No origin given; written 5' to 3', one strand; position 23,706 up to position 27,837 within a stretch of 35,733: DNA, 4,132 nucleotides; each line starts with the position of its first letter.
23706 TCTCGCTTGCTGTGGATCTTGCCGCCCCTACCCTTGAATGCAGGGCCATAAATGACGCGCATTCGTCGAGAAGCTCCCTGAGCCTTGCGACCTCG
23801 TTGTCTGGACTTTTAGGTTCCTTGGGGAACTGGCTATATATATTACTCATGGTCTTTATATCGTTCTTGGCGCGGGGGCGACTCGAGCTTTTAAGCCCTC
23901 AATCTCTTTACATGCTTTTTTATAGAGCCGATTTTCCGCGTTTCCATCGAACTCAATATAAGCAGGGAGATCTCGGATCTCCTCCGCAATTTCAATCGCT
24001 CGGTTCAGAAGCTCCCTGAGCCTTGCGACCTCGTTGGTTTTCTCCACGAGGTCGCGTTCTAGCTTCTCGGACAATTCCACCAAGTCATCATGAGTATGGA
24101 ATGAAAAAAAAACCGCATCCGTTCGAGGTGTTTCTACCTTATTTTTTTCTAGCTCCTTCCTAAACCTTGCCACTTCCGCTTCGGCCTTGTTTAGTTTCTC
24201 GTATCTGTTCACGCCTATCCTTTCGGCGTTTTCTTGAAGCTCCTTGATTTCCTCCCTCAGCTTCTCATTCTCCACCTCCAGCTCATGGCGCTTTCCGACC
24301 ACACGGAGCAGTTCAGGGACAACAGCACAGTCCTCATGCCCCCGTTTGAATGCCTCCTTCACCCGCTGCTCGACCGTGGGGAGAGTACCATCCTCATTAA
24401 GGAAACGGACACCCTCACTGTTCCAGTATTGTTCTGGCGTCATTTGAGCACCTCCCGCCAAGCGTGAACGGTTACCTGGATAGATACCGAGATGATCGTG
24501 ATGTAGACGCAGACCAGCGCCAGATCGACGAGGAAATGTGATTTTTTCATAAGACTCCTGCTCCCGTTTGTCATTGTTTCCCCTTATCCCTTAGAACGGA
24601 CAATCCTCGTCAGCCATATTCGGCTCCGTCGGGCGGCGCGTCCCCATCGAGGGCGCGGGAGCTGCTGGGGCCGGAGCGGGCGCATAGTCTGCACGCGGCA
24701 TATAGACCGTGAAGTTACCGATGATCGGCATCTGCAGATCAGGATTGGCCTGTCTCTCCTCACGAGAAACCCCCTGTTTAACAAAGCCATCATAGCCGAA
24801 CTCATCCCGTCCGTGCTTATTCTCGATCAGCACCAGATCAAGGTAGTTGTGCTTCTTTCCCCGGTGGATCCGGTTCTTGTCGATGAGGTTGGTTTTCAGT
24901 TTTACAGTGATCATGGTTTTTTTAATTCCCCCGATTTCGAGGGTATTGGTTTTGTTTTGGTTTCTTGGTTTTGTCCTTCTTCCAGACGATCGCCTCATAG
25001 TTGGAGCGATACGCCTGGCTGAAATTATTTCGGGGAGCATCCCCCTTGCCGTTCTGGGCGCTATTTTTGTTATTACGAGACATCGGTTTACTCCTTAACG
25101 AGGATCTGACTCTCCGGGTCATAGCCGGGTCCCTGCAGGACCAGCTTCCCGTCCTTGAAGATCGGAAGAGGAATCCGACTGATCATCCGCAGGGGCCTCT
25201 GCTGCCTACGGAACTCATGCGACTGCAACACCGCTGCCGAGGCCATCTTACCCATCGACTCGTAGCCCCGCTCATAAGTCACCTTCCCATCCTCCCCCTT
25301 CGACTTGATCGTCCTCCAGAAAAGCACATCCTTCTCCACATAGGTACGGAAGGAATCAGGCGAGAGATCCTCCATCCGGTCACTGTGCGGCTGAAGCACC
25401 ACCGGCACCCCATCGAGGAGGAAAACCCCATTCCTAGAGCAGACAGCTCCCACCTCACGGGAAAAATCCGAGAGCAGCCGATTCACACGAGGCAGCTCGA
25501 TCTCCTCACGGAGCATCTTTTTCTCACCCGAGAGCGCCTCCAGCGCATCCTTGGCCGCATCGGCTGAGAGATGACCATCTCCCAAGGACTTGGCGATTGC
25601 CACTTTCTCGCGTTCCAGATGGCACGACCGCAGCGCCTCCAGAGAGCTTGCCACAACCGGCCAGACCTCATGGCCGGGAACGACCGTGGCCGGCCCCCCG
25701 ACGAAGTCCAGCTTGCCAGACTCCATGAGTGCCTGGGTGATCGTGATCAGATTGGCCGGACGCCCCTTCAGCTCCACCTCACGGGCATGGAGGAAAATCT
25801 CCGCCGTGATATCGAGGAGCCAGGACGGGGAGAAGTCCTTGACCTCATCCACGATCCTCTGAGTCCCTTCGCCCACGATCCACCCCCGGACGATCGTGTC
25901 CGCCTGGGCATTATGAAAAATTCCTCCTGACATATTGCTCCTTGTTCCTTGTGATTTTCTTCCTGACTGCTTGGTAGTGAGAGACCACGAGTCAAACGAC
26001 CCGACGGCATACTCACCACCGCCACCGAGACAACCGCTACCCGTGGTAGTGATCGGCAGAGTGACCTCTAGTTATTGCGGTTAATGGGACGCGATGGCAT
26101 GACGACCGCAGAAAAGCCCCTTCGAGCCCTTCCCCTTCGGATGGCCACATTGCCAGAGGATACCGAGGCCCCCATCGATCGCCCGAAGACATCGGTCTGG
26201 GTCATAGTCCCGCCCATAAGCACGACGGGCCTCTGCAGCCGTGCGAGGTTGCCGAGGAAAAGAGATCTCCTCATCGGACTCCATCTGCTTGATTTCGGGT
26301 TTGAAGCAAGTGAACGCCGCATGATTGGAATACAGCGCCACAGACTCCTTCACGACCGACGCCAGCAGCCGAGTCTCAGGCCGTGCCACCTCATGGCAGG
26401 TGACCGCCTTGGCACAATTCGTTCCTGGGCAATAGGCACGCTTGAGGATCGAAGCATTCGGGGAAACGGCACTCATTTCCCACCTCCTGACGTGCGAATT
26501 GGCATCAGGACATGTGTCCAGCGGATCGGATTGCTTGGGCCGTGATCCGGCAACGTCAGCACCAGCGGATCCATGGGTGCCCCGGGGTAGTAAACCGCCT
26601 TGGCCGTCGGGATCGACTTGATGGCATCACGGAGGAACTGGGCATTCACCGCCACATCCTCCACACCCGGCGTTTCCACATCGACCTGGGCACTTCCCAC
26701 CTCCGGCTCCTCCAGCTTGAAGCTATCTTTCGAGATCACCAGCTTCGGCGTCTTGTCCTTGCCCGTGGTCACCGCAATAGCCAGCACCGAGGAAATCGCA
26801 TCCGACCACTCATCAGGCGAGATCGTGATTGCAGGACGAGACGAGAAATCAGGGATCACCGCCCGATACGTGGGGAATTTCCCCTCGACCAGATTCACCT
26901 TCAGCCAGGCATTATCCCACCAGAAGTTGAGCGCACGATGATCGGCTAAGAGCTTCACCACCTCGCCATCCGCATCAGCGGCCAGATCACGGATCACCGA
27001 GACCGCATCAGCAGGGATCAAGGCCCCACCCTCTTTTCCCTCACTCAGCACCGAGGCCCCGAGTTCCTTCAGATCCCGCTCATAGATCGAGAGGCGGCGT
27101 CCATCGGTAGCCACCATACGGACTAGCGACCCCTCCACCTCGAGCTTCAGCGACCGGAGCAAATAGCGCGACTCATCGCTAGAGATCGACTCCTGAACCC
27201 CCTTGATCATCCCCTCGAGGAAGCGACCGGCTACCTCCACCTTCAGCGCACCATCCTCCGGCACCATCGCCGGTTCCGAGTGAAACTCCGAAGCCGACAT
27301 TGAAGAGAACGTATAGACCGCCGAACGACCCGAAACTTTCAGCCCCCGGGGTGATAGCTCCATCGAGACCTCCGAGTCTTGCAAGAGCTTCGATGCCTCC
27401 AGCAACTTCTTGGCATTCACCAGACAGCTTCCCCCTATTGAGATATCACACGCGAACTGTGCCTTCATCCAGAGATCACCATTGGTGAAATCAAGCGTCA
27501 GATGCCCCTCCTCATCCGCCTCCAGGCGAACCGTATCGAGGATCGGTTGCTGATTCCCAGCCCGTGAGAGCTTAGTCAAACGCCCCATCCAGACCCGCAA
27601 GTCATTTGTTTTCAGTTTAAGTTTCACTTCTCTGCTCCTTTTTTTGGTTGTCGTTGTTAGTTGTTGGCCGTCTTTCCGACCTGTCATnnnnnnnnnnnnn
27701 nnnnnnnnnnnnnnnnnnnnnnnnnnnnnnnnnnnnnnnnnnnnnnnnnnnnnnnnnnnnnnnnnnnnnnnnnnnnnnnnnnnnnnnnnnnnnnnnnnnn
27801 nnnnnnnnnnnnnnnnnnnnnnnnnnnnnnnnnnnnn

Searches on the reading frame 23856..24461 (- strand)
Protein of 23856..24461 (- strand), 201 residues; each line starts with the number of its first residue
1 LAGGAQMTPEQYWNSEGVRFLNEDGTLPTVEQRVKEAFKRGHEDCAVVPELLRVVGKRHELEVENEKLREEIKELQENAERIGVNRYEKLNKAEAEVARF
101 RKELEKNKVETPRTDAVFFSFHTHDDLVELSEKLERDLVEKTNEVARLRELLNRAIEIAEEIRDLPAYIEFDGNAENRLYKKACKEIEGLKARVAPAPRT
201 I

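Call 49: search_protein_families(library=pfam, proteins=[window:23856-24461:-], max_evalue=0.01)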
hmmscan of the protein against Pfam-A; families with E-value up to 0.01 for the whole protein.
window:23856-24461:- (201 aa): 2 families
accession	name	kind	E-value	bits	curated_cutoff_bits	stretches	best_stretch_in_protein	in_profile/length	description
PF16515.11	HIP1_clath_bdg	-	0.0013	19.5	28.8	0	59-107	23-71/99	Clathrin-binding domain of Huntingtin-interacting protein 1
PF16740.10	SKA2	-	0.0095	16.2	30.1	0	24-104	15-93/110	Spindle and kinetochore-associated protein 2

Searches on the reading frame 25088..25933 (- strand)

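Call 49: search_protein_families(library=pfam, proteins=[window:25088-25933:-], max_evalue=0.01)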
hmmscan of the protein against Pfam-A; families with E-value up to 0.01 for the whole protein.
window:25088-25933:- (281 aa): 1 family
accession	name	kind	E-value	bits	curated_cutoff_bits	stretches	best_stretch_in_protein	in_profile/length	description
PF00772.26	DnaB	-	0.0011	19.4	23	1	41-84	38-81/103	DnaB-like helicase N terminal domain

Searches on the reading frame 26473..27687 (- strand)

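Call 49: search_protein_families(library=pfam, proteins=[window:26473-27687:-], max_evalue=0.01)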
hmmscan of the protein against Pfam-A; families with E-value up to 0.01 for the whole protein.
window:26473-27687:- (404 aa): 3 families
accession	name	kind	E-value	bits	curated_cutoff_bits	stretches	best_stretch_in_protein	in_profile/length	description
PF02767.21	DNA_pol3_beta_2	-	8.2e-16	58.8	27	1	155-272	5-115/116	DNA polymerase III beta subunit, central domain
PF00712.24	DNA_pol3_beta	-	8.6e-10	39.2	24.4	1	43-135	23-116/120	DNA polymerase III beta subunit, N-terminal domain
PF02768.20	DNA_pol3_beta_3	-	0.0036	17.5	27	0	285-377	10-105/121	DNA polymerase III beta subunit, C-terminal domain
